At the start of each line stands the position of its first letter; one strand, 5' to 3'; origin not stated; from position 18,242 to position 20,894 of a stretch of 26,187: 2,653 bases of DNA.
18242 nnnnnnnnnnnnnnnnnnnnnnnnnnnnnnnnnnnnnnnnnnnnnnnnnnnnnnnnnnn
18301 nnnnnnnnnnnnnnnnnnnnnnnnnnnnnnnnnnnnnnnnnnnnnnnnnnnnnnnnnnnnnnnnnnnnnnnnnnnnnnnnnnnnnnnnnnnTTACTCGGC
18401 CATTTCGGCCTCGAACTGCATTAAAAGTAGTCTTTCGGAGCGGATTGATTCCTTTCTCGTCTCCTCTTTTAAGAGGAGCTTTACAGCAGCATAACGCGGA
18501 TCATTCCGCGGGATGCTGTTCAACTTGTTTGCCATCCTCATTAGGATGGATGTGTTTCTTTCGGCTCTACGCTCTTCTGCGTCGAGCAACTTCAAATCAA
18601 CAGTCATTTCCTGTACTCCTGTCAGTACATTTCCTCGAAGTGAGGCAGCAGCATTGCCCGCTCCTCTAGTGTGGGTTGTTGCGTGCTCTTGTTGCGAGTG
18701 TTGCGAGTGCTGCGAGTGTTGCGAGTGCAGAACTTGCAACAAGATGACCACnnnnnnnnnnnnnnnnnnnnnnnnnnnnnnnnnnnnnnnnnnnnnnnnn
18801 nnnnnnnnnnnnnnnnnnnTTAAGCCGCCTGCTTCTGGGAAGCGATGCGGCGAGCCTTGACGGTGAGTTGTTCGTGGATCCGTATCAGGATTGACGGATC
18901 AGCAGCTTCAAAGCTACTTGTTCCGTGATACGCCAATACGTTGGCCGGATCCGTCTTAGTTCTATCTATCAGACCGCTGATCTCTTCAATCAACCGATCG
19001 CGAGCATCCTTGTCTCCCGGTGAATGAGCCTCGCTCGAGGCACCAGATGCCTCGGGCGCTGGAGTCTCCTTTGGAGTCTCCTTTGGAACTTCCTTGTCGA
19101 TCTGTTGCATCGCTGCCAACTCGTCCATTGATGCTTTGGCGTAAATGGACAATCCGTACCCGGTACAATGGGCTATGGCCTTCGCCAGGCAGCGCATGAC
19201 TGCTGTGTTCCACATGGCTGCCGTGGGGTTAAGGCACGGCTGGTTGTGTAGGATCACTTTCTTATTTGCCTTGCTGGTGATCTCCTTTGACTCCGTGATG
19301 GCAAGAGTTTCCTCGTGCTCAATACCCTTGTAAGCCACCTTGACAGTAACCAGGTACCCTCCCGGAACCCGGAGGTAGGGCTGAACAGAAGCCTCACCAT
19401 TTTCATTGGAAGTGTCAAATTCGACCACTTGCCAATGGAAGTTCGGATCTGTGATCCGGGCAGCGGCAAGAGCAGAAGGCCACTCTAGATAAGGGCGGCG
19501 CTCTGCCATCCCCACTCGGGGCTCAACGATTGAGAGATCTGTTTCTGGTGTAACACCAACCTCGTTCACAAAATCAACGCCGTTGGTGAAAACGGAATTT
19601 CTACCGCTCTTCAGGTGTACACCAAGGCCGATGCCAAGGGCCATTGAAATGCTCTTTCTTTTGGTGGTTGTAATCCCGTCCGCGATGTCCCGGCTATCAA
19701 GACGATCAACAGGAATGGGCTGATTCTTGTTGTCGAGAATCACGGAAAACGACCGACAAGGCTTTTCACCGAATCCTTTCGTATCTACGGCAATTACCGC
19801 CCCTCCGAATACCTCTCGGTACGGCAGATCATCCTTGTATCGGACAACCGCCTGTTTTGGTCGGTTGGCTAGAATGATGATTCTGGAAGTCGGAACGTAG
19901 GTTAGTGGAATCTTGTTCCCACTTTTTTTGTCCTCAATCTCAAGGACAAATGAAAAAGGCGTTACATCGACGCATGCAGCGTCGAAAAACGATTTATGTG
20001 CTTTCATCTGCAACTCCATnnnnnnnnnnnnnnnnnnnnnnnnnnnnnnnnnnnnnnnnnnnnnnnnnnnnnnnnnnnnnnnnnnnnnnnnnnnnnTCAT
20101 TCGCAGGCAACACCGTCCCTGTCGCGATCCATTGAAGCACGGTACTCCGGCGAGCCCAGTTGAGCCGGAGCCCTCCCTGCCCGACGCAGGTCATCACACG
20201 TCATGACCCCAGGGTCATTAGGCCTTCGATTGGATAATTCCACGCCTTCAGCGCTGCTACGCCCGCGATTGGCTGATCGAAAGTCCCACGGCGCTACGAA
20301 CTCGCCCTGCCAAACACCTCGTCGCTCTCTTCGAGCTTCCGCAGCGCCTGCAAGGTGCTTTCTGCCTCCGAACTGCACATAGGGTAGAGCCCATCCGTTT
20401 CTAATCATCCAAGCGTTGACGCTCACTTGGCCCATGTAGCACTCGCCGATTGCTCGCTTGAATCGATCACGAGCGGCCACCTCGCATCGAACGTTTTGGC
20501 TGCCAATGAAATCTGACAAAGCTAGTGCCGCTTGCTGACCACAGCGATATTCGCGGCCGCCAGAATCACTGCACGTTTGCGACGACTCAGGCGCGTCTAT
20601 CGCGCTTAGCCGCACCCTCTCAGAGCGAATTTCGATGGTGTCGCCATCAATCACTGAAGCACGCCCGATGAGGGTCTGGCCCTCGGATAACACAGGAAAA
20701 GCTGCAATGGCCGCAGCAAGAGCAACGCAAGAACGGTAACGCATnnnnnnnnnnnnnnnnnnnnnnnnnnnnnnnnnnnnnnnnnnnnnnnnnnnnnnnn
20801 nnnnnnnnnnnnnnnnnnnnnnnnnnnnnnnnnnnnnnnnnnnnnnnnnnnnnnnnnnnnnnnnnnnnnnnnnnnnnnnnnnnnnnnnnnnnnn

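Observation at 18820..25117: Dispersed Red-like recombination kit with a tandem-duplicated Sak3 domain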

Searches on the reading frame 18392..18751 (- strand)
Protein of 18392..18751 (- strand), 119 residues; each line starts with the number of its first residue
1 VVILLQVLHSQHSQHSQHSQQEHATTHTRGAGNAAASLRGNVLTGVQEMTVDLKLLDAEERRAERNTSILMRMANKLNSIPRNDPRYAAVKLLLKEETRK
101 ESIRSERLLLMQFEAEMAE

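Call 3: search_protein_families(library=pfam, proteins=[window:18392-18751:-], max_evalue=0.1)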
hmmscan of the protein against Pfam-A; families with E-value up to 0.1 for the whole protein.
window:18392-18751:- (119 aa): 1 family
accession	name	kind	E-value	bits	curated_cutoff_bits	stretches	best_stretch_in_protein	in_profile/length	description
PF06320.18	GCN5L1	-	0.077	13.7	23.9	0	9-75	5-71/114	GCN5-like protein 1 (GCN5L1)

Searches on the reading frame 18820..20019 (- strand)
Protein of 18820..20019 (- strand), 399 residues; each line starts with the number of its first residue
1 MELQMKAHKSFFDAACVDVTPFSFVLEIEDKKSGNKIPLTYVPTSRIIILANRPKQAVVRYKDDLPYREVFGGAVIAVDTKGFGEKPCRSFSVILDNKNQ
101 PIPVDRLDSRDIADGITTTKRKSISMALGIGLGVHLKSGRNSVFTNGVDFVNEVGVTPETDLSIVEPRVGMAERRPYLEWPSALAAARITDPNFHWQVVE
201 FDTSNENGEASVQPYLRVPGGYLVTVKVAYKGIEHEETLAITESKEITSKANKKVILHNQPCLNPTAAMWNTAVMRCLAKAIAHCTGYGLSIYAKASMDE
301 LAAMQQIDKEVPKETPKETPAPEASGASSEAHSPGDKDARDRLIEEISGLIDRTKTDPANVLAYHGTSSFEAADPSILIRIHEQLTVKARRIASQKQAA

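Call 3: search_protein_families(library=pfam, proteins=[window:18820-20019:-], max_evalue=0.1)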
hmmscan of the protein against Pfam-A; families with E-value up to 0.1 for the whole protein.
window:18820-20019:- (399 aa): 1 family
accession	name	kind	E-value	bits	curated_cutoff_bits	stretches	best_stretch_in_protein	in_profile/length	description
PF06378.16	SSAP_Sak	-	1.1e-14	54.7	22.3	1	174-301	24-130/152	Sak Single Strand Annealing Protein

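Call 4: search_protein_families(library=phrogs, proteins=[window:18820-20019:-], max_evalue=0.01)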
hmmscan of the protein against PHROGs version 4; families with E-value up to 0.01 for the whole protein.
window:18820-20019:- (399 aa): 2 families
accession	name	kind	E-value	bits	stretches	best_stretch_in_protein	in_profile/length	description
phrog_659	-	DNA, RNA and nucleotide metabolism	1.1e-17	65.4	1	177-311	27-148/205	Sak-like ssDNA annealing protein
phrog_8492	-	DNA, RNA and nucleotide metabolism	1.2e-16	62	1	174-295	40-152/269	Sak-like ssDNA annealing protein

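Call 7: find_homologous_proteins(query=window:18820-20019:-, max_evalue=0.001)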
Query window:18820-20019:- (399 aa): 63 proteins with E <= 0.001 among 3401 candidates.
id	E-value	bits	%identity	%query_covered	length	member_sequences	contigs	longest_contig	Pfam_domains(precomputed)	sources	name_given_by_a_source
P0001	3.9e-260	880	100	99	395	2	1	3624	PF06378.17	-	-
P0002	2.4e-140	486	58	97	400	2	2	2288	PF06378.17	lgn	-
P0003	3.6e-136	472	56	98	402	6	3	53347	PF06378.17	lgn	-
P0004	2.8e-59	219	39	83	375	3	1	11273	PF06378.17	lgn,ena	-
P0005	4.1e-59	219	38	87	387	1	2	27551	PF06378.17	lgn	-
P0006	4.2e-55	206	43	73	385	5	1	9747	PF06378.17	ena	-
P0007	7.3e-55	205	37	88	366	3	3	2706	PF06378.17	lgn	-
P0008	3.5e-53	199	36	94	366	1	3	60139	PF06378.17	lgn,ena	-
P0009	1.6e-52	197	36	88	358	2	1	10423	PF06378.17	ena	-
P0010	2.4e-52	197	41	64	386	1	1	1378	PF06378.17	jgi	-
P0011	3.5e-52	196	34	88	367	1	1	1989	PF06378.17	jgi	jgi:hypothetical protein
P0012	6.4e-52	195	39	71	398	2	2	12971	PF06378.17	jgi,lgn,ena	-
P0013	8.1e-52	195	38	79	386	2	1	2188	PF06378.17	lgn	-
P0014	1.5e-51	194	43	66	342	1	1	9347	PF06378.17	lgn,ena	-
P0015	1.5e-51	194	36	89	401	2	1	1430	PF06378.17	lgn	-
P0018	1.5e-48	184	35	89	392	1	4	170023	PF06378.17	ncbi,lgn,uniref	ncbi:DUF1071 domain-containing protein [Rhodanobacter sp. 115]|uniref:Sak single strand annealing pr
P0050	2.6e-36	144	33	73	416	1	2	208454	PF06378.17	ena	-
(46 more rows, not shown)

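Call 27: predict_structure(alignment_id=A1)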
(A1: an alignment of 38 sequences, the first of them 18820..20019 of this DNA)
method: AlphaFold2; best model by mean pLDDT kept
length: 399 residues; sequences in the alignment: 38
mean_pLDDT: 90.2   pTM: 0.83
mean pLDDT of the five models: 90.2, 89.7, 88.4, 88.4, 88.3
residues with pLDDT >= 90: 289; 70-90: 77; 50-70: 23; < 50: 10
segments of 3 or more residues with pLDDT < 50: 325-332
pLDDT, mean of each block of 10 residues (from residue 1): 77 97 92 88 95 97 96 97 92 95 97 98 98 84 88 97 95 87 98 97 87 94 98 98 93 91 95 97 97 84 76 57 47 74 97 95 91 93 91 85
secondary structure, 60 per line:
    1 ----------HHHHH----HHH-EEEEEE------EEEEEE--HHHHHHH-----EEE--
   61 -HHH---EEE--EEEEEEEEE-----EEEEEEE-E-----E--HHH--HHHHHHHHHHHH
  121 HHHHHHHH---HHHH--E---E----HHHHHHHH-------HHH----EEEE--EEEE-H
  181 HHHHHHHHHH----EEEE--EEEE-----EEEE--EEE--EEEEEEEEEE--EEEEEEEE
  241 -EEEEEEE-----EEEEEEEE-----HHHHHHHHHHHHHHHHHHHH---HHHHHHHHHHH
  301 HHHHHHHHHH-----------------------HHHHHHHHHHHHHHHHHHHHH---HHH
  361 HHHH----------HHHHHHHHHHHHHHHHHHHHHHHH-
elements in order: H11-15 E24-29 E36-41 H44-50 E56-58 E68-70 E73-81 E87-93 H109-128 H132-135 H147-154 E169-172 E175-178 H180-190 E195-198 E201-204 E210-213 E216-218 E221-230 E233-240 E242-248 E254-261 H267-286 H290-310 H334-354 H358-364 H375-398

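Call 31: fold_search(model_id=the predicted structure, library=pdb)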
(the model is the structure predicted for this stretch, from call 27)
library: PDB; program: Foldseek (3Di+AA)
matches with E <= 10: 554; with E <= 0.001: 4
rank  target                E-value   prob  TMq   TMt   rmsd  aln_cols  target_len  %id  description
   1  8qe9_1I               1.8e-08  1.00  0.27  0.52  18.9       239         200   21  Complex between the 80a-Sak SSAP and the SaPI2 Stl master regulator (released 2025-03-05)
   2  8qe9_1A               4.7e-08  1.00  0.27  0.50  24.1       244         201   20  Complex between the 80a-Sak SSAP and the SaPI2 Stl master regulator (released 2025-03-05)
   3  8qe9_1F               5.0e-08  1.00  0.26  0.51  24.0       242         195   20  Complex between the 80a-Sak SSAP and the SaPI2 Stl master regulator (released 2025-03-05)
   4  8pq8                  2.8e-06  1.00  0.26  0.76   5.4       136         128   29  Sak Single Strand Annealing Protein from Staphylococcal Bacteriophage 80a - dCTD (released 2025-02-12)
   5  4b9q_D                5.5e-02  0.06  0.09  0.07  31.0       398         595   11  Open conformation of ATP-bound Hsp70 homolog DnaK (released 2012-11-14)
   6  5nro_A                1.0e-01  0.03  0.07  0.06  30.8       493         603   11  Structure of full-length DnaK with bound J-domain (released 2018-01-17)
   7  8dfv_K                1.2e-01  0.06  0.09  0.14  38.6       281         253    8  Structural Basis of MicroRNA Biogenesis by Dicer-1 and Its Partner Protein Loqs-PB - complex IIa (released 2022-11-16)
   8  4b9q_C                1.3e-01  0.04  0.10  0.07  28.3       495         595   10  Open conformation of ATP-bound Hsp70 homolog DnaK (released 2012-11-14)
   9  7zpk_C                2.1e-01  0.16  0.13  0.20  21.1       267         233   12  Mammalian Dicer in the "pre-dicing state" with pre-miR-15a substrate and TARBP2 subunit (released 2022-11-16)
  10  7kzu                  2.1e-01  0.02  0.08  0.07  24.7       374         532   11  Quasi-intermediate state (Q) of a truncated Hsp70 DnaK fused with a substrate peptide (released 2021-05-12)
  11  7krt_A                2.5e-01  0.05  0.11  0.08  28.1       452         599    9  Restraining state of a truncated Hsp70 DnaK (released 2021-09-15)
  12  7v6c_B                2.8e-01  0.14  0.12  0.17  17.5       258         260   10  Structure of the Dicer-2-R2D2 heterodimer bound to small RNA duplex (released 2022-03-23)
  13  4jn4_A                2.8e-01  0.02  0.08  0.06  33.0       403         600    9  Allosteric opening of the polypeptide-binding site when an Hsp70 binds ATP (released 2013-05-29)
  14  7ko2_D                3.0e-01  0.06  0.12  0.08  27.7       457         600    9  Restraining state of near full-length Hsp70 DnaK (released 2021-09-15)
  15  5dv7_C                3.1e-01  0.21  0.13  0.31  17.2       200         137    8  Crystal Structure of NF90 tandem dsRBDs with dsRNA (released 2016-01-13)
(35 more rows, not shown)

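Call 34: find_encoding_contigs(protein=P0003, flank=10000, max_places=3)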
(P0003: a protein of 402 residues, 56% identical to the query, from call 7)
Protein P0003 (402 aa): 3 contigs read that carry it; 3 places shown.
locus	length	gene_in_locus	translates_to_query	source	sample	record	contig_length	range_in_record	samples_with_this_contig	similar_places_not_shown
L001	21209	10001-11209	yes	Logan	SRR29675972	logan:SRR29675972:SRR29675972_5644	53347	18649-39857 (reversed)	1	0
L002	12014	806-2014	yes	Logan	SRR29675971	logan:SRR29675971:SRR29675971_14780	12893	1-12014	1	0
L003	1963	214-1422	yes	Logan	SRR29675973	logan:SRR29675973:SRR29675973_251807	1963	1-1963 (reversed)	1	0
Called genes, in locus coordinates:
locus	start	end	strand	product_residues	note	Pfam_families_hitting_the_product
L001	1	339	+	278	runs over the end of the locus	-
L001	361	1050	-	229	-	PF00563:EAL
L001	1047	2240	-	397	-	PF06504:RepC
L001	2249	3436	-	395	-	-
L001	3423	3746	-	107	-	-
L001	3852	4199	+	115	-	PF00436:SSB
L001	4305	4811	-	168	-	-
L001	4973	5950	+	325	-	PF09588:YqaJ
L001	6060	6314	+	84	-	-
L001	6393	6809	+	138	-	-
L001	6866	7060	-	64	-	-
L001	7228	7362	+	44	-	-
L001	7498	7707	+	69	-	-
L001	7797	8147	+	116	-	-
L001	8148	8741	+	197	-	PF00565:SNase, PF05901:Excalibur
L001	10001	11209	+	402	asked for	PF06378:SSAP_Sak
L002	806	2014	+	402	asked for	PF06378:SSAP_Sak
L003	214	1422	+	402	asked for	PF06378:SSAP_Sak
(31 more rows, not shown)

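Call 39: find_encoding_contigs(protein=P0018, flank=10000, max_places=1)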
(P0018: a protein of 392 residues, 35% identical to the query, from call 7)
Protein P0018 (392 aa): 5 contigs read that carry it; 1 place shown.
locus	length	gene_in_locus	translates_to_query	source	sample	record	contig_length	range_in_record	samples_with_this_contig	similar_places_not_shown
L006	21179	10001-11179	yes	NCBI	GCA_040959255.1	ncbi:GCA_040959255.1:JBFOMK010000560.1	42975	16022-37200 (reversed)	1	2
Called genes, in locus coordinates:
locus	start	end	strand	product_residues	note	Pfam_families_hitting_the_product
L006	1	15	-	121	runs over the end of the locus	-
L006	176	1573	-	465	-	PF00145:DNA_methylase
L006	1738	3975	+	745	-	PF23139:OB_YrrC, PF14520:HHH_5 (weak), PF14490:HHH_RecD2, PF13086:AAA_11 (faint), PF13245:AAA_19, PF13604:AAA_30, PF18335:SH3_13, PF13538:UvrD_C_2, +2 more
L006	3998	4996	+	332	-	-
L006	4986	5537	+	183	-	-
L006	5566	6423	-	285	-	PF06504:RepC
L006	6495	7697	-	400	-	-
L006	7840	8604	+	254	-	PF00563:EAL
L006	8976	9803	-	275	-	-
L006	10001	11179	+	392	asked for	PF06378:SSAP_Sak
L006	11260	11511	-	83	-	-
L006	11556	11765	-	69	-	-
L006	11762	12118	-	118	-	-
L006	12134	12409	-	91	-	-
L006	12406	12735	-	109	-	-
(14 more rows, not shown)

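Call 40: find_encoding_contigs(protein=P0008, flank=10000, max_places=1)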
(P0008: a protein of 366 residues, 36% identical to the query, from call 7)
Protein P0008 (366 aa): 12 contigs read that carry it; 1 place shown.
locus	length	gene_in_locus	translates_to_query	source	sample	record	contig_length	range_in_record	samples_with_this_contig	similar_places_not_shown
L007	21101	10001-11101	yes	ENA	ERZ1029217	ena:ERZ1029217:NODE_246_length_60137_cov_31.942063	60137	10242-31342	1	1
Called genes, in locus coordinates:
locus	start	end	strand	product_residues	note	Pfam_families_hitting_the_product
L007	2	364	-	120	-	-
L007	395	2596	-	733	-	PF23139:OB_YrrC, PF00633:HHH (faint), PF14520:HHH_5, PF14490:HHH_RecD2, PF13245:AAA_19, PF13604:AAA_30, PF18335:SH3_13, PF13538:UvrD_C_2, +1 more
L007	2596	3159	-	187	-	PF13328:HD_4, PF01966:HD (weak)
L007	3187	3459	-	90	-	-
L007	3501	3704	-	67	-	-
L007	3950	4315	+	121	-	-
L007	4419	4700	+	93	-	-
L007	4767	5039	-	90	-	-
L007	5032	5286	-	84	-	-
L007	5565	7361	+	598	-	-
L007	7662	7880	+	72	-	-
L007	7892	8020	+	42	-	-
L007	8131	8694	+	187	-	PF21992:DUF6927 (faint)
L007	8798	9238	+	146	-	-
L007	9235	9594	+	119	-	-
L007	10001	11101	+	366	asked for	PF06378:SSAP_Sak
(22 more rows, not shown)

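Call 41: find_encoding_contigs(protein=P0050, flank=10000, max_places=1)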
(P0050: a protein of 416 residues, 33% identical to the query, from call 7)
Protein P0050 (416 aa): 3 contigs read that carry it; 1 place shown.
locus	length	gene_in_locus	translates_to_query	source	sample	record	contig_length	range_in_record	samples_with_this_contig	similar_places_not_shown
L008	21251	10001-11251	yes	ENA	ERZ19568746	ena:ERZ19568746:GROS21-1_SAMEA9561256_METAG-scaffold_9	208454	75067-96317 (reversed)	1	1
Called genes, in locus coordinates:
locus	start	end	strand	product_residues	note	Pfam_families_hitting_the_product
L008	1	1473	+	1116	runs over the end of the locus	PF07916:TraG_N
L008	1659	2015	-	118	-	-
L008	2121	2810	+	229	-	-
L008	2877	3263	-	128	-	-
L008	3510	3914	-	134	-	PF01850:PIN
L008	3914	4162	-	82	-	PF04014:MazE_antitoxin (weak)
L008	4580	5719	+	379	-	-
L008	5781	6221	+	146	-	-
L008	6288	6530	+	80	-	-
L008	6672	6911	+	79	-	-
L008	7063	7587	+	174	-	-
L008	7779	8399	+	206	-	-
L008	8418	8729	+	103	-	-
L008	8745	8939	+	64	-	-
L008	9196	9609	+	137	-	-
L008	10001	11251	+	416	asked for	PF06378:SSAP_Sak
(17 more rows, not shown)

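Call 51: search_protein_families(library=ncbifam, proteins=[window:18820-20007:-], max_evalue=0.001)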
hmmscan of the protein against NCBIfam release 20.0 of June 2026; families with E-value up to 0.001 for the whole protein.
window:18820-20007:- (395 aa): 0 families

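Call 58: find_related_loci(query=A1, collection=genome_contigs, flank=10000)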
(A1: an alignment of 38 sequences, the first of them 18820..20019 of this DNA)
Query A1 (399 aa) in genome_contigs; peptide patterns used: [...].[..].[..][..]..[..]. (x = any residue, [..] = any of these).
34 stretches matched a pattern; 9 encode a relative of the query (tblastn E <= 1e-3); 9 distinct loci.
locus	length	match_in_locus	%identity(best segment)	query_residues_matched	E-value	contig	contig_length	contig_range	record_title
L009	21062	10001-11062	37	9-372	7e-61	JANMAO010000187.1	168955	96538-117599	MAG: Lysobacter sp. isolate OTE_1_metabat_72 OTE_1_k141_1776652, whole genome shotgun sequence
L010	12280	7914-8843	37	41-350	1e-54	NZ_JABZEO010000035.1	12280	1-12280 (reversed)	Allochromatium humboldtianum strain DSM 21881 assembly_contig_35, whole genome shotgun sequence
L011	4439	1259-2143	36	31-334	5e-51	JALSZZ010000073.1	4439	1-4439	MAG: Mariprofundaceae bacterium isolate S012_metabat2_scaf2bin.087 S012_NODE_18141_length_4439_cov_1.318878, whole genom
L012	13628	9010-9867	35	4-301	5e-49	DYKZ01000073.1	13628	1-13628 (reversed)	MAG TPA_asm: Anaerolinea thermophila isolate SulCav_AS07-7_3_61_171 SulCav_AS07_7_4478_length_13628_cov_132_291314, whol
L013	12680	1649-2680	33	6-359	2e-48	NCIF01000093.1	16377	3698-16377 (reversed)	MAG: Hydrogenophilales bacterium 17-61-9 lw04302015_17_scaffold_1198, whole genome shotgun sequence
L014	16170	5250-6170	32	11-334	6e-39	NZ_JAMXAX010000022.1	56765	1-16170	Acidovorax facilis strain DSM 649 NODE_22_length_56765_cov_12.328737, whole genome shotgun sequence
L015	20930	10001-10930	30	3-325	9e-34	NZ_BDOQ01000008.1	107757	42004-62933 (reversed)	Novimethylophilus kurashikiensis strain La2-4, whole genome shotgun sequence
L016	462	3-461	38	120-279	7e-31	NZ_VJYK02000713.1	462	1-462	Streptomyces alkaliterrae strain OF1 NODE_713, whole genome shotgun sequence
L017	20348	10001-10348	33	177-293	2e-12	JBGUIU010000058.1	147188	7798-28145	MAG: Paludibacteraceae bacterium isolate ruminal_MAG_32 ruminal_MAG_32_contig_0058, whole genome shotgun sequence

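Call 60: search_protein_representatives(alignment_id=A1)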
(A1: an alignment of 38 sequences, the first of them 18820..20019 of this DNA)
Query: 38 sequences, 376 profile positions. Proteins with E-value up to 0.001 (for the whole library): 3324; up to 1e-10: 1533; up to 1e-30: 111. The best 150 are listed.
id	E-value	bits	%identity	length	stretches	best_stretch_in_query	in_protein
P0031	3.4e-143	493.7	-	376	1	1-372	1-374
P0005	2.3e-137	474.6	-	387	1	1-374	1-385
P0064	4.2e-128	444.0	-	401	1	1-365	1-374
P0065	1.1e-127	442.6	-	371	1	3-363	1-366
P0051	7.3e-126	436.7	-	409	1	2-373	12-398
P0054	3.4e-124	431.2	-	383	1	1-374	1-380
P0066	8.4e-123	426.6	-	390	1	1-342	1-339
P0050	1.1e-122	426.2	-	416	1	1-366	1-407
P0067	1.3e-122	426.0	-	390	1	9-373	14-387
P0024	1.4e-122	425.9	-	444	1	1-369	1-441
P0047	1.7e-122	425.6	-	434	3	8-282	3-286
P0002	1.7e-121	422.3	-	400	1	3-374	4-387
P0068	2.5e-121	421.7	-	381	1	4-330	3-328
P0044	3.2e-121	421.4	-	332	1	3-364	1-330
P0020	8.6e-121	420.0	-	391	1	21-370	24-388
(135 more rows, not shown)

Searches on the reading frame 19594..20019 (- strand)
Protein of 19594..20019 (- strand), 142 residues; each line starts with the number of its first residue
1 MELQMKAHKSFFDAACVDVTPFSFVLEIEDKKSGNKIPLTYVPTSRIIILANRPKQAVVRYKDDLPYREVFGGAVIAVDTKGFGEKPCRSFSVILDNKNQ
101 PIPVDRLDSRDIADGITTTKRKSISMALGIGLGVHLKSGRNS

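Call 14: search_protein_families(library=pfam, alignment_id=A2, max_evalue=1)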
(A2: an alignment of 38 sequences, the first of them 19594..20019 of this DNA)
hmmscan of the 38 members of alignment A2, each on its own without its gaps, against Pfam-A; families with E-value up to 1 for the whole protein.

A. member 1, window:19594-20019:- (142 aa): 0 families

B. families by the number of members that match (of 38 scanned): 5 families
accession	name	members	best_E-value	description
PF06378.16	SSAP_Sak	34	9.5e-16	Sak Single Strand Annealing Protein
PF24020.1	DUF7333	2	0.0071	Family of unknown function (DUF7333)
PF22303.2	OspG_kinase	1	0.045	Protein kinase OspG, kinase domain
PF13685.12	Fe-ADH_2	1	0.063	Iron-containing alcohol dehydrogenase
PF24263.1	DUF7464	1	0.24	Domain of unknown function (DUF7464)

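Call 15: search_solved_structures(query=A2, max_evalue=10, show_alignments=2)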
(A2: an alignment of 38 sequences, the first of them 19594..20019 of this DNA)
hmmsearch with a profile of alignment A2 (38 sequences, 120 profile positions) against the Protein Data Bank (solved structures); distinct sequences matched with E-value up to 10: 4.
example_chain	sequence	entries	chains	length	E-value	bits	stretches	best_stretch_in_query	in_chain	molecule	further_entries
8pq8_A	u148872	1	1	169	2.5e-13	53.4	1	4-118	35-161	Topoisomerase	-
8qe9_1A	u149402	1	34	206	4e-13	52.8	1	4-118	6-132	DUF1071 domain-containing protein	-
3by8_A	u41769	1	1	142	0.93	12.9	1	12-88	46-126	Sensor protein dcuS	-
1ojg_A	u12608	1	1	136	0.94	12.9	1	12-88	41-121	SENSOR PROTEIN DCUS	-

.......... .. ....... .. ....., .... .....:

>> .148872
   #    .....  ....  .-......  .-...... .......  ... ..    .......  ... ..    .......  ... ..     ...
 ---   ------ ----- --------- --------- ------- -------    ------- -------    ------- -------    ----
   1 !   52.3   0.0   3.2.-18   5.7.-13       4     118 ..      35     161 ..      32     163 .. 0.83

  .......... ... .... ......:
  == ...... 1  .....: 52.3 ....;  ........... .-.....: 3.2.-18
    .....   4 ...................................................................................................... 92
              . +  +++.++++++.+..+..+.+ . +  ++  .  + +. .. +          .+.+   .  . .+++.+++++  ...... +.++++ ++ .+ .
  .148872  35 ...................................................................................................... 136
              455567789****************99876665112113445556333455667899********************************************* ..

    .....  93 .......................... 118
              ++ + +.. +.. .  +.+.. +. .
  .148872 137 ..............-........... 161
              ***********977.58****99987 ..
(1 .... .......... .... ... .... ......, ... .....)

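Call 55: predict_structure(alignment_id=A2)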
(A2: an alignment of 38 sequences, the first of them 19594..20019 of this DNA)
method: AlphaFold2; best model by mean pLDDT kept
length: 142 residues; sequences in the alignment: 38
mean_pLDDT: 91.4   pTM: 0.81
mean pLDDT of the five models: 91.4, 90.7, 90.0, 89.4, 89.1
residues with pLDDT >= 90: 117; 70-90: 16; 50-70: 7; < 50: 2
segments of 3 or more residues with pLDDT < 50: none
pLDDT, mean of each block of 10 residues (from residue 1): 77 93 93 92 92 96 97 98 93 95 98 97 95 73 44
secondary structure, 60 per line:
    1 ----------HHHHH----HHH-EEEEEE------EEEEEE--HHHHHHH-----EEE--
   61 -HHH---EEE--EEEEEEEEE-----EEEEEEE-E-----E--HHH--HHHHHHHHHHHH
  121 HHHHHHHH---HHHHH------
elements in order: H11-15 E24-29 E36-41 H44-50 E56-58 E68-70 E73-81 E87-93 H109-128 H132-136

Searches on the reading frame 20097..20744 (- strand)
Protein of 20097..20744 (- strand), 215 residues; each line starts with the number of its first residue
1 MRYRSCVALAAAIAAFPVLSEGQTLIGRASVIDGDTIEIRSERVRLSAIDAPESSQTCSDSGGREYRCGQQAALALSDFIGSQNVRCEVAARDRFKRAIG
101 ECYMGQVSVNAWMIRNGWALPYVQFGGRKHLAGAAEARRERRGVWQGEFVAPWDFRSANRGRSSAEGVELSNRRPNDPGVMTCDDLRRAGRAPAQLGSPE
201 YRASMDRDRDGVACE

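Call 3: search_protein_families(library=pfam, proteins=[window:20097-20744:-], max_evalue=0.1)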
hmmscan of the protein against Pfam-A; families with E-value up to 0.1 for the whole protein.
window:20097-20744:- (215 aa): 3 families
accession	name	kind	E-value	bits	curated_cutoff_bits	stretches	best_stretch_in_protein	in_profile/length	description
PF05901.16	Excalibur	-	8.5e-12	45.7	22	1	182-215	3-36/36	Excalibur calcium-binding domain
PF00565.23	SNase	-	2.6e-11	44.4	21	1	43-146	1-106/107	Staphylococcal nuclease homologue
PF07282.18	Cas12f1-like_TNB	-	0.0054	17.3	26.3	1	42-84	15-59/60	Cas12f1-like, TNB domain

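Call 4: search_protein_families(library=phrogs, proteins=[window:20097-20744:-], max_evalue=0.01)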
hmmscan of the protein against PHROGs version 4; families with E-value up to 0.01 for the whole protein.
window:20097-20744:- (215 aa): 5 families
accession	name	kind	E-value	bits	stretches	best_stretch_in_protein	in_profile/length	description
phrog_8809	-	unknown function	1.7e-18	66.1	1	10-170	1084-1256/2317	-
phrog_452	-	DNA, RNA and nucleotide metabolism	2e-11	45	1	30-142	75-197/201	endonuclease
phrog_20876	-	DNA, RNA and nucleotide metabolism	6.2e-09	36.3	1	29-145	171-299/395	nuclease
phrog_18798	-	unknown function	6.8e-07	30.6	1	29-138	10-120/124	-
phrog_18347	-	unknown function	0.0037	17.4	1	181-215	362-396/397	-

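Call 51: search_protein_families(library=ncbifam, proteins=[window:20097-20744:-], max_evalue=0.001)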
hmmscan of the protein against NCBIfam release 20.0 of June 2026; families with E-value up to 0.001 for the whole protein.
window:20097-20744:- (215 aa): 2 families
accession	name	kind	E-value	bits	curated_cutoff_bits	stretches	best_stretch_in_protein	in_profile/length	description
NF005082.0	PRK06518.1-2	subfamily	4.9e-07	29.7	367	1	27-159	45-182/196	hypothetical protein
NF047969.1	CaNuclEcnA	equivalog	0.00013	21.9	180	0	91-146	92-149/151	calcium-activated nuclease EcnA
